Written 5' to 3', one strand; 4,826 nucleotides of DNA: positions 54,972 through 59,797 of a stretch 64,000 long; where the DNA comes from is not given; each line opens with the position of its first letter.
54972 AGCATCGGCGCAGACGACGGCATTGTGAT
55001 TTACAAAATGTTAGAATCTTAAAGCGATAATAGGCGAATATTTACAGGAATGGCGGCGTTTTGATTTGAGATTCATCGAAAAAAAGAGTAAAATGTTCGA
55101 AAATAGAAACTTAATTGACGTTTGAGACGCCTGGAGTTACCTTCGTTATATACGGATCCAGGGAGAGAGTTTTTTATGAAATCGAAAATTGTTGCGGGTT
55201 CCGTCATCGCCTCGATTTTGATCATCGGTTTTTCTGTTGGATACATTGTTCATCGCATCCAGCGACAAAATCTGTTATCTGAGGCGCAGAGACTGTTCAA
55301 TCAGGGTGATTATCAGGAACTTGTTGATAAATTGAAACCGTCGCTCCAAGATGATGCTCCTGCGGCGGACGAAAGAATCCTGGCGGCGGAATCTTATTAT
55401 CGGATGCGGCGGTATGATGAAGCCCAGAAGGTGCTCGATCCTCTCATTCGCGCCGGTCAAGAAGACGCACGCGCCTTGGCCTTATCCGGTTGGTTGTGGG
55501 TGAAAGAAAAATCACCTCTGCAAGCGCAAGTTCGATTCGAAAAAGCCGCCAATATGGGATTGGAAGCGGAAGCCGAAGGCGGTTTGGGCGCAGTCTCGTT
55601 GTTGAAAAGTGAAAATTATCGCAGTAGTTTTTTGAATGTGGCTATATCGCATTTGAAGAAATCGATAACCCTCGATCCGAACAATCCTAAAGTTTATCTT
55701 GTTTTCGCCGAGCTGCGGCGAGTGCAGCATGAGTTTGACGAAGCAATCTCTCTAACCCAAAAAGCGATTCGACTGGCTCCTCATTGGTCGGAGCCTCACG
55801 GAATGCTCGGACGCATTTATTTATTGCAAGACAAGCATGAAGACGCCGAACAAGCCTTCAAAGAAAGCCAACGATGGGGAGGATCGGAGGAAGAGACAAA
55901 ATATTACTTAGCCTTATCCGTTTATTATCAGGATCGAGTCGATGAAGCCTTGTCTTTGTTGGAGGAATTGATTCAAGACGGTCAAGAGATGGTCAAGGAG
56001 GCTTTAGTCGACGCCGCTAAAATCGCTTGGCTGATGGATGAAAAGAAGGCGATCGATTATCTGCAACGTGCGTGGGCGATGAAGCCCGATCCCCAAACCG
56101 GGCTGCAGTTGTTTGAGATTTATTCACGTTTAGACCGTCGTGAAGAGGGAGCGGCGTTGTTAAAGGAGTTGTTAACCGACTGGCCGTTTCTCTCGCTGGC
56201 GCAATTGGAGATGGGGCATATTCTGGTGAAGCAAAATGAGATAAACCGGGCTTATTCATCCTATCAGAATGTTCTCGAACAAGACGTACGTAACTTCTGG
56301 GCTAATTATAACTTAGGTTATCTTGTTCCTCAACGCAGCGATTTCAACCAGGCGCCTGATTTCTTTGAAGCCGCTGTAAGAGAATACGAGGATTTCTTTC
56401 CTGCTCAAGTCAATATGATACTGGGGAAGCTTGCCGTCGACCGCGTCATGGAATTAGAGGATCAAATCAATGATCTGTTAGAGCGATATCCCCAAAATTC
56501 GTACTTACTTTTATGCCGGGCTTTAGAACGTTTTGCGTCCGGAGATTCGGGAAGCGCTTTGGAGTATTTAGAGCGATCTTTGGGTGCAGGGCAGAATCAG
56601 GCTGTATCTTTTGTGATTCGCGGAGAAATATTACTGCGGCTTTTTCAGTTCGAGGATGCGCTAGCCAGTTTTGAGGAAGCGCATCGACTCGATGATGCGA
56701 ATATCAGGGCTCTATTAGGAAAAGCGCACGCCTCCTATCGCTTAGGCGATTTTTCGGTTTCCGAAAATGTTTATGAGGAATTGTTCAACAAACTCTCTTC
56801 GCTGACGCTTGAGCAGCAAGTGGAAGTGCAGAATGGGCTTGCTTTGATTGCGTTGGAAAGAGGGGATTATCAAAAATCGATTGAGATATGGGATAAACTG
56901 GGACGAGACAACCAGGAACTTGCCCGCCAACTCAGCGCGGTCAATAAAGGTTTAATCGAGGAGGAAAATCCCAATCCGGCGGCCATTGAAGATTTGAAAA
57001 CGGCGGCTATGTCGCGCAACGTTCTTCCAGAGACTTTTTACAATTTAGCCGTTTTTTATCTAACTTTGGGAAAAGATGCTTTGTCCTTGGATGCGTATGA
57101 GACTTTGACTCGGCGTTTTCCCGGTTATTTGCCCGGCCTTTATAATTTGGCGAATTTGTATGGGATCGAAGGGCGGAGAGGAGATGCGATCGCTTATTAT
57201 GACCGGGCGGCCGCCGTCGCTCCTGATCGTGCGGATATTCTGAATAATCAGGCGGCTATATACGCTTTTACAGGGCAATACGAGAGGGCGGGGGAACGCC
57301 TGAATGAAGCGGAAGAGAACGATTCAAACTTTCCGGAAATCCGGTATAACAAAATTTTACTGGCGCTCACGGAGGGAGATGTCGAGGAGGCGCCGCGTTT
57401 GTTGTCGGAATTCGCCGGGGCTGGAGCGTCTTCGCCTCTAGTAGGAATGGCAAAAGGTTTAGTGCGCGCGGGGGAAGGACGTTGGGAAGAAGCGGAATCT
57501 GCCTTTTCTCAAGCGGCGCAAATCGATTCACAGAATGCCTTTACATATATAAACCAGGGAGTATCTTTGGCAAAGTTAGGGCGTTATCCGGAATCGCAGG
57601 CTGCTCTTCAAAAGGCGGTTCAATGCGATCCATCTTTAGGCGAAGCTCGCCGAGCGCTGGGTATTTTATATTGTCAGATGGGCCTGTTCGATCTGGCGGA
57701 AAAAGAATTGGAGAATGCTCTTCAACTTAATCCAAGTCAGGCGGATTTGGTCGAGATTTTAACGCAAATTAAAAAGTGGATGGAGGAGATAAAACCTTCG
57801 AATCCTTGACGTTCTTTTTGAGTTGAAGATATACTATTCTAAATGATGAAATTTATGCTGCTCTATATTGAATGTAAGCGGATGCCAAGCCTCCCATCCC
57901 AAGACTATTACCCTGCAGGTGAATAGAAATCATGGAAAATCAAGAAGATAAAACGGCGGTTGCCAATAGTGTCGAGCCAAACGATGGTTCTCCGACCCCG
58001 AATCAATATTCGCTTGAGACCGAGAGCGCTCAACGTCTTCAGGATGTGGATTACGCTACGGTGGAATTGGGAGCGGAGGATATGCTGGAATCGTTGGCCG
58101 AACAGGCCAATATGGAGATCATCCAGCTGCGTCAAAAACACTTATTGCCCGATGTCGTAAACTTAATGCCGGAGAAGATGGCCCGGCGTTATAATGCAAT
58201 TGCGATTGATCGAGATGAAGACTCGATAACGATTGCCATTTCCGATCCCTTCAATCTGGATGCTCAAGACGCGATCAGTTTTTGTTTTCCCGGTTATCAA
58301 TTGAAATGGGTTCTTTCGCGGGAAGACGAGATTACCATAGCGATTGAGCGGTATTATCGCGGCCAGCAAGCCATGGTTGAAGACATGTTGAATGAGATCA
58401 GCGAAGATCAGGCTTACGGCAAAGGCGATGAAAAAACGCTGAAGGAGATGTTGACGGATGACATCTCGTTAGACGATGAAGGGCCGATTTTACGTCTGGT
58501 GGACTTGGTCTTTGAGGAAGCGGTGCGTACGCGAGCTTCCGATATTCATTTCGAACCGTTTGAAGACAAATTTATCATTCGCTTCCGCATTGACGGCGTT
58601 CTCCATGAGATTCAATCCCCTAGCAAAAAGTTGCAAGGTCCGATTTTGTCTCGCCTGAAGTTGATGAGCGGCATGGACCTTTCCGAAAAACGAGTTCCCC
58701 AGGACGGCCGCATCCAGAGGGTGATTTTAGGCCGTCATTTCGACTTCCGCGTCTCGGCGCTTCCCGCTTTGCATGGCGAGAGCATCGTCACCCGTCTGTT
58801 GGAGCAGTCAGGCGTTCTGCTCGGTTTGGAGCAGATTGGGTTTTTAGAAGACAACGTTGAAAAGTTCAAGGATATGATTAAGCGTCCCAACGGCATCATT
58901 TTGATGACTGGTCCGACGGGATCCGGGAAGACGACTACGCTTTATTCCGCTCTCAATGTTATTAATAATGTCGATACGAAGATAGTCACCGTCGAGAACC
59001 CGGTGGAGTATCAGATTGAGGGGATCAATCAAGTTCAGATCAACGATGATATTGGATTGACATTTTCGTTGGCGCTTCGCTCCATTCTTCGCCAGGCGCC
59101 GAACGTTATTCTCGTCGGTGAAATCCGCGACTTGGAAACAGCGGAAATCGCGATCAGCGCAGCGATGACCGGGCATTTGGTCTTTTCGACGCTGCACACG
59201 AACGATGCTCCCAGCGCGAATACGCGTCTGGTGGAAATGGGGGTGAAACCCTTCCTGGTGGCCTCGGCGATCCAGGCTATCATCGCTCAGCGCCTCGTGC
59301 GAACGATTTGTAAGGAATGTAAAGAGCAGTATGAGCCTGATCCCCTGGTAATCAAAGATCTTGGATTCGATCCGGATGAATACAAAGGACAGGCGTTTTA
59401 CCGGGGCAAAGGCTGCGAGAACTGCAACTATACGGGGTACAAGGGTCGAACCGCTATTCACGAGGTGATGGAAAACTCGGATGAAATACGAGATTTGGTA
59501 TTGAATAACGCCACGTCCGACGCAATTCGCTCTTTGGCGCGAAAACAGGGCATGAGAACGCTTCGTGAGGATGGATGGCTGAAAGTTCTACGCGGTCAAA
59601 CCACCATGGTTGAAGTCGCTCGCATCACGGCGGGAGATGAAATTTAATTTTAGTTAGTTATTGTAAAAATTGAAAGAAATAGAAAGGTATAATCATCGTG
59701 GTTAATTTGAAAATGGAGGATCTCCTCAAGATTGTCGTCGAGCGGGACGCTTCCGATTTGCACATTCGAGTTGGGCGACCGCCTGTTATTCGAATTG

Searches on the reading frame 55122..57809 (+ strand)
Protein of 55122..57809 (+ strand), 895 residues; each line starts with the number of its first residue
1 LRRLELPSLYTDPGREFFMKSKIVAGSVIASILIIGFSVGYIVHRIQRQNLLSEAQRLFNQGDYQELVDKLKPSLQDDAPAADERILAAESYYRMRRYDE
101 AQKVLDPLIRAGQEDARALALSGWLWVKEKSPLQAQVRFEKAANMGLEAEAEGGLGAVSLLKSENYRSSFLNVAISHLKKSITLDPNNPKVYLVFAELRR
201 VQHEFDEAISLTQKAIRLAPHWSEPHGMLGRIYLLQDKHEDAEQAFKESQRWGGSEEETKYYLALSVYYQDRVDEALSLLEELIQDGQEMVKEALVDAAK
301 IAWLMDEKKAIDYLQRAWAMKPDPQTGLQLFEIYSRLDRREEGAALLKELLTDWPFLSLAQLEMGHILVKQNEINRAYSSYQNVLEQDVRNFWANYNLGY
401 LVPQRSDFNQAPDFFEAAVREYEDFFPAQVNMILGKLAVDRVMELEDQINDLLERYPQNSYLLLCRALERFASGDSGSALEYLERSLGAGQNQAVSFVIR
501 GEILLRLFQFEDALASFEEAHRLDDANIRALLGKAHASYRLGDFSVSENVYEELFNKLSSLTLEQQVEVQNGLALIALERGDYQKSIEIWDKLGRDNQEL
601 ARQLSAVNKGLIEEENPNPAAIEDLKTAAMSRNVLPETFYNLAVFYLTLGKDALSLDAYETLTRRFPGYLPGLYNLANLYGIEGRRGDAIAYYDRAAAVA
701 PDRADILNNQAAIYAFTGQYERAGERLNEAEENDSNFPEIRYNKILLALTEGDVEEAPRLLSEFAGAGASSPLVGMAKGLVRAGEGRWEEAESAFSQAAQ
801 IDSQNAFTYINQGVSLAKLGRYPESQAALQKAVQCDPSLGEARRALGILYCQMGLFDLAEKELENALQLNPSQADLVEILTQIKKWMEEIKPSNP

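Call 68: search_protein_families(library=pfam, proteins=[window:55122-57809:+], max_evalue=0.00001)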
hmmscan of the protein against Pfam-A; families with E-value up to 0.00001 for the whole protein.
window:55122-57809:+ (895 aa): 19 families
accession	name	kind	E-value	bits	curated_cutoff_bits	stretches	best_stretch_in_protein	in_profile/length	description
PF07719.23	TPR_2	-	1.1e-45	150.5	27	0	806-838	1-33/34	Tetratricopeptide repeat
PF00515.34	TPR_1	-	1.6e-38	129.4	27.8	0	673-702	4-33/34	Tetratricopeptide repeat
PF14559.12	TPR_19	-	6.8e-37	126.1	25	0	59-122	2-65/68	Tetratricopeptide repeat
PF13432.12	TPR_16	-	4.5e-33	113.7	32.7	0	812-873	3-64/65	Tetratricopeptide repeat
PF13424.12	TPR_12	-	7.1e-27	93.8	30.1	0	673-733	6-74/77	Tetratricopeptide repeat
PF13181.12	TPR_8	-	3.2e-26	89.6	25.7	0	673-702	4-33/34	Tetratricopeptide repeat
PF13414.12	TPR_11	-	2.3e-25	88.4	26.8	0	365-401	1-37/42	TPR repeat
PF13431.12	TPR_17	-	4.2e-25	86.3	24.4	0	692-723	1-32/34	Tetratricopeptide repeat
PF13428.12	TPR_14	-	6.2e-24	82.5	23.5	0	841-880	2-41/44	Tetratricopeptide repeat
PF12895.13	ANAPC3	-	3.7e-18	66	27.2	0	50-106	25-80/82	Anaphase-promoting complex, cyclosome, subunit 3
PF25062.1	ARM_TT21_N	-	2.3e-16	60.6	40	0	66-173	80-190/222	Tetratricopeptide repeat protein 21 N-terminal ARM repeat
PF23914.1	TPR_CcmH_CycH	-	3e-15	56.9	42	1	492-593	48-147/158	Cytochrome c-type biogenesis protein H TPR domain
PF04733.20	Coatomer_E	-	2.4e-11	44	21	0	751-827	180-256/290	Coatomer epsilon subunit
PF25063.1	ARM_TT21_C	-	1e-09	39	35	0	86-168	99-182/209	Tetratricopeptide repeat protein 21 C-terminal ARM domain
PF13176.12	TPR_7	-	1.5e-09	37.6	27.9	0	673-705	2-34/36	Tetratricopeptide repeat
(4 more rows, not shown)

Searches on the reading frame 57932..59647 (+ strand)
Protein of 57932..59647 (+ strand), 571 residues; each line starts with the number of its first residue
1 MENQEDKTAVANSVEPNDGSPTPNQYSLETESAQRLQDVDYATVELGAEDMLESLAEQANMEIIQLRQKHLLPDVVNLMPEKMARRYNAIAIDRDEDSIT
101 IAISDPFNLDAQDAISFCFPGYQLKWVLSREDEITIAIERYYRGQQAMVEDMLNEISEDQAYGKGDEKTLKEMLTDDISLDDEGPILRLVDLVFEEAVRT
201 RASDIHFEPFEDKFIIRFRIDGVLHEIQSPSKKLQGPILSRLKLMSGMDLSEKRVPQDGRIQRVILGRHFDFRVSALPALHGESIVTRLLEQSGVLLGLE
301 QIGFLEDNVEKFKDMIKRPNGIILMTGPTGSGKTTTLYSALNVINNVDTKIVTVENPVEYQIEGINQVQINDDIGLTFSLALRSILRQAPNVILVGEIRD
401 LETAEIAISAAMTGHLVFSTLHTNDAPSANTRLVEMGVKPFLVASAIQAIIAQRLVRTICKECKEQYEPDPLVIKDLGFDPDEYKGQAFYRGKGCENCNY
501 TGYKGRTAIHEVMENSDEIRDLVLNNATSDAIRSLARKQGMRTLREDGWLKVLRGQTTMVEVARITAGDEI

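Call 68: search_protein_families(library=pfam, proteins=[window:57932-59647:+], max_evalue=0.00001)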
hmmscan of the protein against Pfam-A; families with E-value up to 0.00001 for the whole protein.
window:57932-59647:+ (571 aa): 2 families
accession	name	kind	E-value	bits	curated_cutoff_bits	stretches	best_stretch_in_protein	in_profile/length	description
PF00437.27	T2SSE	-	4.4e-138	460.4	24.9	1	181-564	3-370/370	Type II/IV secretion system protein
PF05157.20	MshEN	-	4.1e-19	68.8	23.1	1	61-146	3-88/90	MshEN domain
